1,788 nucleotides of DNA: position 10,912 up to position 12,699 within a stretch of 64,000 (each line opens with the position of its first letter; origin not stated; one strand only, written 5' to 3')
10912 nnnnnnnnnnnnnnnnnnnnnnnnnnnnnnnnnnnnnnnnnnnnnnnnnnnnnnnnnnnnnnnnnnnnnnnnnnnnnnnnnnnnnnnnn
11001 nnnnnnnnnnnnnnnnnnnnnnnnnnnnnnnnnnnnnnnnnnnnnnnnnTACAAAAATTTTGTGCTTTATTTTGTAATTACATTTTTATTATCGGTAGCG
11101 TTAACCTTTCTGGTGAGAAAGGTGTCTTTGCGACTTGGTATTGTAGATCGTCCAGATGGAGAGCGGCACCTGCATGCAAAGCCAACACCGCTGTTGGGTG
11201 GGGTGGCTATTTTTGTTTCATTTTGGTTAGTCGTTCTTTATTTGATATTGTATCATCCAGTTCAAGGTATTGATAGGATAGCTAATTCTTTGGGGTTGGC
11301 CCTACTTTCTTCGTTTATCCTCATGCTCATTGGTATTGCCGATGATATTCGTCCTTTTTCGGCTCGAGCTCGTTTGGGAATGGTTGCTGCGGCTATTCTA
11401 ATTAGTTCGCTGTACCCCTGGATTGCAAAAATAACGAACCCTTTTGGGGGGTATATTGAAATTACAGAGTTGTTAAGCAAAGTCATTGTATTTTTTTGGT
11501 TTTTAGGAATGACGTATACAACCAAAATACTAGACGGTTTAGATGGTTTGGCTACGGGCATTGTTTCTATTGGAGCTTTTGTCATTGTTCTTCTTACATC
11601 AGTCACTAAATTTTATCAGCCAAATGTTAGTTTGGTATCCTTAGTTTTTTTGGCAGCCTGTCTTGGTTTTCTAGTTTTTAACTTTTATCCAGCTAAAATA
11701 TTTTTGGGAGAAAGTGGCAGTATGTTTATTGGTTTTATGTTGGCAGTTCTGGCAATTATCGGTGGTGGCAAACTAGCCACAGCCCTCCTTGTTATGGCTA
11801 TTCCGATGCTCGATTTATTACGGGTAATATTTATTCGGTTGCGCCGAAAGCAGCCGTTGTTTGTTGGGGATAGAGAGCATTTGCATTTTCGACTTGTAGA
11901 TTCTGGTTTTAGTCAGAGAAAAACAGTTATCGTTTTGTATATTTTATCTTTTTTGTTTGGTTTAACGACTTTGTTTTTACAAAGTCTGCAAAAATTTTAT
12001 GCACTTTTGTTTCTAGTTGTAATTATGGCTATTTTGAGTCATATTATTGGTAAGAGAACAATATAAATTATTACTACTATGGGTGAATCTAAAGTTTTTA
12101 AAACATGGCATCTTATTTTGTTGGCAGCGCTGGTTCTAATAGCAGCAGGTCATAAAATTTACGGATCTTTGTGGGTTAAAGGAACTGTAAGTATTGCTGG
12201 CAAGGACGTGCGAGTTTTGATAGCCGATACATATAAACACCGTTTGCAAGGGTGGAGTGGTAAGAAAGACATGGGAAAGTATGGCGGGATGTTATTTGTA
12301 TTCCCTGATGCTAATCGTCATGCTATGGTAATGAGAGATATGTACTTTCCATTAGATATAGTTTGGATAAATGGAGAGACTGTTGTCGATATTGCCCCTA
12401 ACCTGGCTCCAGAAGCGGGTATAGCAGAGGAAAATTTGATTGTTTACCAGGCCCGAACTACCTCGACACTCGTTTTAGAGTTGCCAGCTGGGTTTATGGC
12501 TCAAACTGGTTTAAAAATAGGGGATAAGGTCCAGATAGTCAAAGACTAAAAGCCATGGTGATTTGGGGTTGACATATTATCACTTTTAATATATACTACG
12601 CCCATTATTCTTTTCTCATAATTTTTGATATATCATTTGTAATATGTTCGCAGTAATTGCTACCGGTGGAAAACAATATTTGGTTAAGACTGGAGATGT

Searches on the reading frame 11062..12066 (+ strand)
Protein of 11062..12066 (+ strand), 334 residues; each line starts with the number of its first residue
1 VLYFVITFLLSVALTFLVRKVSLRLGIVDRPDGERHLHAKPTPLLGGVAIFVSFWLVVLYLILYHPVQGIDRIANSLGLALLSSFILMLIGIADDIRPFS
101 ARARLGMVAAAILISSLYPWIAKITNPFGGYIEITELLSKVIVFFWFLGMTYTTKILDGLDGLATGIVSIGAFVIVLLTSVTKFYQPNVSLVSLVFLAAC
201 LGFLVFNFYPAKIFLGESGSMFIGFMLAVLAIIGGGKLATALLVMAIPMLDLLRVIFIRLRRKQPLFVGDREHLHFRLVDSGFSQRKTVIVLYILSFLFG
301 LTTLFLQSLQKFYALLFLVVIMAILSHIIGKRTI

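Call 3: search_protein_families(library=pfam, proteins=[window:11062-12066:+], max_evalue=0.01)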
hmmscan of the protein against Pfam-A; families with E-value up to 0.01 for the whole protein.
window:11062-12066:+ (334 aa): 1 family
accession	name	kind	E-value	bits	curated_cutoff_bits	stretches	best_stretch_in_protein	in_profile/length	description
PF00953.26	Glycos_transf_4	-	9.5e-31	107.4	27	1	80-234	4-159/160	Glycosyl transferase family 4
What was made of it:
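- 11062..12066 (+): GT4 polyprenyl-phosphate sugar-1-phosphate transferase (MraY/WecA superfamily, subfamily unresolved). Pfam Glycos_transf_4 E=9.5e-31 (call 3).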

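Call 4: search_protein_families(library=ncbifam, proteins=[window:11062-12066:+], max_evalue=0.01)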
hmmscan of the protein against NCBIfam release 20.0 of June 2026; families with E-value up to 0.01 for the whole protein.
window:11062-12066:+ (334 aa): 3 families
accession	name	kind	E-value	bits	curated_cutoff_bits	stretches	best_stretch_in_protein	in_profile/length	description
TIGR02380.1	ECA_wecA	exception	1.5e-32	113.2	326.05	1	3-308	3-310/346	UDP-N-acetylglucosamine--undecaprenyl-phosphate N-acetylglucosaminephosphotransferase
NF053644.1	MraY_archaea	equivalog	1.1e-26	94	450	2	133-300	177-336/340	pseudomurein biosynthesis MraY family phospho-N-acetylmuramoyl-pentapeptide-transferase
TIGR00445.1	mraY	equivalog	6.9e-21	75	192.05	1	19-304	11-315/321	phospho-N-acetylmuramoyl-pentapeptide-transferase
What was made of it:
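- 11062..12066 (+): WecA scores 113 bits and MraY 75 bits, both below cut-off (call 4).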

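Call 66: search_solved_structures(query=window:11062-12066:+, max_evalue=0.001)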
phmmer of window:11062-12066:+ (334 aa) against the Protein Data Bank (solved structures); distinct sequences matched with E-value up to 0.001: 9.
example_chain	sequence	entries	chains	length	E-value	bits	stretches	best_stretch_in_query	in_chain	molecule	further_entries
5jnq_A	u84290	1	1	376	3.7e-13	53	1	5-299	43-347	Phospho-N-acetylmuramoyl-pentapeptide-transferase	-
9zno_A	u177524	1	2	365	1.1e-12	51.4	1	2-306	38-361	Phospho-N-acetylmuramoyl-pentapeptide-transferase (MraY)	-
4j72_A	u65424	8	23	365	6.5e-10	42.3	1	2-306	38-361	Phospho-N-acetylmuramoyl-pentapeptide-transferase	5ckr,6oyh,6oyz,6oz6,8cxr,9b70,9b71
8g01_A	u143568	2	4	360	3.7e-08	36.6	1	21-304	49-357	Phospho-N-acetylmuramoyl-pentapeptide-transferase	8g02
8tlu_A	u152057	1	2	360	5.6e-08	35.9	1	21-304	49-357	Phospho-N-acetylmuramoyl-pentapeptide-transferase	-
6fm9_A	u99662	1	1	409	7.1e-05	25.8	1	80-248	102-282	UDP-N-acetylglucosamine--dolichyl-phosphate N-acetylglucosaminephosphotransferase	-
6bw5_A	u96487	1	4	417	7.2e-05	25.7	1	80-248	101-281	UDP-N-acetylglucosamine--dolichyl-phosphate N-acetylglucosaminephosphotransferase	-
9znn_A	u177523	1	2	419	7.3e-05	25.7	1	80-248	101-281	UDP-N-acetylglucosamine--dolichyl-phosphate N-acetylglucosaminephosphotransferase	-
6bw6_A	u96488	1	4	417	7.5e-05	25.7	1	80-248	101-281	UDP-N-acetylglucosamine--dolichyl-phosphate N-acetylglucosaminephosphotransferase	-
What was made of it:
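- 11062..12066 (+): The PDB hits are MraY at E=4e-13 (call 66).
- Tried and rejected: It belongs to the MraY/WecA superfamily, scores higher on WecA in NCBIfam, and has only MraY and GPT structures as PDB hits (calls 4, 66).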

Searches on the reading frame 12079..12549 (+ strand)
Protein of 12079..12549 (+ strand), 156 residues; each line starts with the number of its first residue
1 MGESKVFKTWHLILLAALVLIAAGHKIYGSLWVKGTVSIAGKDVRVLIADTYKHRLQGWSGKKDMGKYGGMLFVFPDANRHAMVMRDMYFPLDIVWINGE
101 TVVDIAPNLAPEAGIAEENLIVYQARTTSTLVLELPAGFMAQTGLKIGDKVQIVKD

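Call 3: search_protein_families(library=pfam, proteins=[window:12079-12549:+], max_evalue=0.01)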
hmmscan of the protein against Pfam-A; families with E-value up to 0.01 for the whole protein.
window:12079-12549:+ (156 aa): 1 family
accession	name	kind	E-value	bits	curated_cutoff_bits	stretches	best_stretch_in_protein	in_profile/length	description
PF02643.20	DUF192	-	6.4e-25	87.6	27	1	45-153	2-96/96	Uncharacterized ACR, COG1430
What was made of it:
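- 12079..12549 (+): DUF192 protein, probably the last gene of the smTM-CLP-GT4 unit. Pfam DUF192 E=6.4e-25 (call 3).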

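Call 4: search_protein_families(library=ncbifam, proteins=[window:12079-12549:+], max_evalue=0.01)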
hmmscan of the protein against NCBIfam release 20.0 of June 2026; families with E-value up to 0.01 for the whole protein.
window:12079-12549:+ (156 aa): 1 family
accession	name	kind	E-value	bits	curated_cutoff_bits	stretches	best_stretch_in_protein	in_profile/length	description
NF002996.0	PRK03760.1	equivalog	6.4e-07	29.3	146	1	44-152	15-115/121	hypothetical protein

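Call 74: search_protein_families(library=padloc, proteins=[window:12079-12549:+], max_evalue=0.001)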
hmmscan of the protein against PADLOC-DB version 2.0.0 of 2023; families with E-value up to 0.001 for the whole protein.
window:12079-12549:+ (156 aa): 0 families
